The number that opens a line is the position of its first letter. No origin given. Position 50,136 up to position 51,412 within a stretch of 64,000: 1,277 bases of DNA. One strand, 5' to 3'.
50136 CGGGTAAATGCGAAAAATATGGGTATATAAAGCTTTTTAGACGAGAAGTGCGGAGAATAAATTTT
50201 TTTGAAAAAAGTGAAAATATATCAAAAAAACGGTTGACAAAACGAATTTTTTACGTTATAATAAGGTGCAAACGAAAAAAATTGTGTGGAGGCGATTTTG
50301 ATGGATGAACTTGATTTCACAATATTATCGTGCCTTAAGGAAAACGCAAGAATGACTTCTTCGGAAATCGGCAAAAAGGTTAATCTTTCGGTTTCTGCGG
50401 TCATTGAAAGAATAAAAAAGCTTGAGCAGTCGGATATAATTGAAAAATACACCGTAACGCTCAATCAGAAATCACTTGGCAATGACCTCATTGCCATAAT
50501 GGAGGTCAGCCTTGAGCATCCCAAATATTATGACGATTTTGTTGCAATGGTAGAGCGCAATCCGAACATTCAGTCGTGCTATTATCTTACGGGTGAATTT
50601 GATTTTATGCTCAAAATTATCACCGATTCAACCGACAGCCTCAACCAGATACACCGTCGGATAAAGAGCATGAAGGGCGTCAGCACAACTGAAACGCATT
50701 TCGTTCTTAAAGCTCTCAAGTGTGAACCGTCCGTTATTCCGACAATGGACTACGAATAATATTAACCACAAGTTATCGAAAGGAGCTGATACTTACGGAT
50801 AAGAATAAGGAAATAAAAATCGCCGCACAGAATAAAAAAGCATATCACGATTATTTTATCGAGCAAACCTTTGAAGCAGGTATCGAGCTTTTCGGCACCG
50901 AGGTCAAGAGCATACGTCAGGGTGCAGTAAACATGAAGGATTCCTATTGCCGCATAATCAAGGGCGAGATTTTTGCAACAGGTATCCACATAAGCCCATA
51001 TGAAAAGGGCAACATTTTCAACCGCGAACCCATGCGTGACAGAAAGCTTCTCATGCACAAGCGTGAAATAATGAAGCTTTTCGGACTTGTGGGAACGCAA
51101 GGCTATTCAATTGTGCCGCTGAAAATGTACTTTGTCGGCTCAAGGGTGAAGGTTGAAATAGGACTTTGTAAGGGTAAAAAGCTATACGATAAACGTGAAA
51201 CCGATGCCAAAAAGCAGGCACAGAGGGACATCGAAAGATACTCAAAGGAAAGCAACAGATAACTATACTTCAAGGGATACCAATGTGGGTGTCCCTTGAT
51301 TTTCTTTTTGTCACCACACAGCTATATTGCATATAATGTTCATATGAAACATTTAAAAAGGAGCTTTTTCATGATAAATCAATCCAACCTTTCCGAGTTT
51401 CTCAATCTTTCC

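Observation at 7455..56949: Window-wide pattern: four genes appear to initiate at non-canonical codons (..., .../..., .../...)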

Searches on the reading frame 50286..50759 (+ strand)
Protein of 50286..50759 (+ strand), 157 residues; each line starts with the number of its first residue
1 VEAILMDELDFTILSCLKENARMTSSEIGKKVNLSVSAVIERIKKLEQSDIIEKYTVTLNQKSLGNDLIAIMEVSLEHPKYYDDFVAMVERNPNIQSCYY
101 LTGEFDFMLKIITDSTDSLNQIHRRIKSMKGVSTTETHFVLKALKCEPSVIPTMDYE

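Call 59: find_encoding_contigs(protein=window:50298-50759:+, flank=1500, max_places=10)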
Protein window:50298-50759:+ (153 aa): no gene with exactly this product is on record in the collection.

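Call 60: find_encoding_contigs(protein=window:50286-50759:+, flank=1500, max_places=10)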
Protein window:50286-50759:+ (157 aa): no gene with exactly this product is on record in the collection.

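Call 61: find_encoding_contigs(protein=window:50301-50759:+, flank=1500, max_places=10)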
Protein window:50301-50759:+ (152 aa): 2 contigs read that carry it; 2 places shown.
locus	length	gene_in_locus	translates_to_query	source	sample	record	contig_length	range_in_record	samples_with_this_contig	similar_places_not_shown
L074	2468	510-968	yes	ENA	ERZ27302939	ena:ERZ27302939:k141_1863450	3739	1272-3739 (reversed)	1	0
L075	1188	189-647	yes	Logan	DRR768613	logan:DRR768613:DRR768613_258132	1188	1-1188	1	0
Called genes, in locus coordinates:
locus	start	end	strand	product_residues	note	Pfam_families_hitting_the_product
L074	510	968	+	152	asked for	PF01047:MarR, PF13404:HTH_AsnC-type, PF13412:HTH_24, PF01037:AsnC_trans_reg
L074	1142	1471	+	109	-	PF01668:SmpB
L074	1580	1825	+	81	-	-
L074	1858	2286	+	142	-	-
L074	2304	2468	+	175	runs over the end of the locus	-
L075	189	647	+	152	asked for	PF01047:MarR, PF13404:HTH_AsnC-type, PF13412:HTH_24, PF01037:AsnC_trans_reg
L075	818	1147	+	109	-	PF01668:SmpB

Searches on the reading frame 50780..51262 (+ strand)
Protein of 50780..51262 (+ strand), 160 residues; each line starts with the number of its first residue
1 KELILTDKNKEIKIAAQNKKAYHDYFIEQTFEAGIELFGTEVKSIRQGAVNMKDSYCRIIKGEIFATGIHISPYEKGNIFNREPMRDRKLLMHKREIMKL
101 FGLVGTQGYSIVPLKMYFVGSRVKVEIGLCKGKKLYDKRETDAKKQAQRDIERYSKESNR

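Call 10: search_protein_families(library=ncbifam, proteins=[window:50780-51262:+], max_evalue=0.001)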
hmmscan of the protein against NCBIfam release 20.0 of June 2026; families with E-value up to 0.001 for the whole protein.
window:50780-51262:+ (160 aa): 2 families
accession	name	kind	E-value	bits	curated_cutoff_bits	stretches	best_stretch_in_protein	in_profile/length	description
NF003843.0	PRK05422.1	equivalog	4.3e-61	205.1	130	1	7-156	5-154/156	SsrA-binding protein SmpB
TIGR00086.1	smpB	equivalog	4e-54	182.6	119.1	1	15-154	2-142/144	SsrA-binding protein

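Call 11: search_protein_families(library=pfam, proteins=[window:50780-51262:+], max_evalue=0.001)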
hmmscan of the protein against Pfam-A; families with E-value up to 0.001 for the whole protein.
window:50780-51262:+ (160 aa): 1 family
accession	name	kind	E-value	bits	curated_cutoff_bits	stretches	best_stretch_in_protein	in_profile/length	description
PF01668.23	SmpB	-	3e-61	206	27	1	16-156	2-142/143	SmpB protein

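Call 32: find_homologous_proteins(query=window:50789-51262:+, max_evalue=1e-30)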
Query window:50789-51262:+ (157 aa): 7998 proteins with E <= 1e-30 among 8000 candidates; the best 120 are listed.
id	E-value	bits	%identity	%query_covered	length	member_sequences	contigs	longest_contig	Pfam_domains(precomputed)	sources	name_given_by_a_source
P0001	8.0e-98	342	99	100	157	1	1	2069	PF01668.24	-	-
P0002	1.9e-91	321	93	98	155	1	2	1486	PF01668.24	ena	-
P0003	1.2e-85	303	90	93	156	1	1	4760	PF01668.24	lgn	-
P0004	3.0e-85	301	89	93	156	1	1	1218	PF01668.24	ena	-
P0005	2.2e-84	299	89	96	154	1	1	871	PF01668.24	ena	-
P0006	3.0e-79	282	83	97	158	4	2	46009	PF01668.24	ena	-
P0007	1.3e-78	280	83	97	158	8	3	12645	PF01668.24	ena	-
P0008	1.6e-77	276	81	95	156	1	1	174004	PF01668.24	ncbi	-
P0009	5.9e-77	274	81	95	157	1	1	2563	PF01668.24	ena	-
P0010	1.4e-76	273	81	95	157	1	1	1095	PF01668.24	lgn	-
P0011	1.4e-76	273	81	95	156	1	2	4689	PF01668.24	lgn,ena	-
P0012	4.6e-76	272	80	95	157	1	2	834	PF01668.24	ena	-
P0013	6.0e-76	271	78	99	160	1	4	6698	PF01668.24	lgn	-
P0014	1.1e-75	270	81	95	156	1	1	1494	PF01668.24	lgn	-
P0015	1.4e-75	270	75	99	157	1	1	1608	PF01668.24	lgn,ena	-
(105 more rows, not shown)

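Call 34: find_encoding_contigs(protein=P0001, flank=3000)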
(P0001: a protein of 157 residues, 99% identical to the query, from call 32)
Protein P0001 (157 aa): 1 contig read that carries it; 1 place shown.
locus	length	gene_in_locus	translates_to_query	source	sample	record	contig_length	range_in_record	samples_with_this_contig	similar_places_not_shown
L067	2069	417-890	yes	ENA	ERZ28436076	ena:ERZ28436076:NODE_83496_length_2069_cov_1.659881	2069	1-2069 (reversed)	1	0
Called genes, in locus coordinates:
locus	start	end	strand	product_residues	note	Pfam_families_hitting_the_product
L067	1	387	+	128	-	?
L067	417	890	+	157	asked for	PF01668:SmpB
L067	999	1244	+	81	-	-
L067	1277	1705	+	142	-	-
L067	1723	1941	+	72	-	-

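Call 35: find_encoding_contigs(protein=P0002, flank=3000)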
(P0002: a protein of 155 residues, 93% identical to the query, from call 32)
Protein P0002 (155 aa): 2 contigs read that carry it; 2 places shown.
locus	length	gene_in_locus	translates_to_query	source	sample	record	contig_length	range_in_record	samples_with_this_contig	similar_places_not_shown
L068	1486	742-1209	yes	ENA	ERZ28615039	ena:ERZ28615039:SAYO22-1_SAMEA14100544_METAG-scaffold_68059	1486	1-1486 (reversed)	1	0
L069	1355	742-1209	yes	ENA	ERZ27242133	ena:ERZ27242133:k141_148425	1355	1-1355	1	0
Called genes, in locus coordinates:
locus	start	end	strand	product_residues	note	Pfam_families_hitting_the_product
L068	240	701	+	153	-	PF01047:MarR, PF13404:HTH_AsnC-type, PF13412:HTH_24, PF01037:AsnC_trans_reg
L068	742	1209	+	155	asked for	PF01668:SmpB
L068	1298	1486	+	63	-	?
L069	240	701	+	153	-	PF01047:MarR, PF13404:HTH_AsnC-type, PF13412:HTH_24, PF01037:AsnC_trans_reg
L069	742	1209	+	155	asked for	PF01668:SmpB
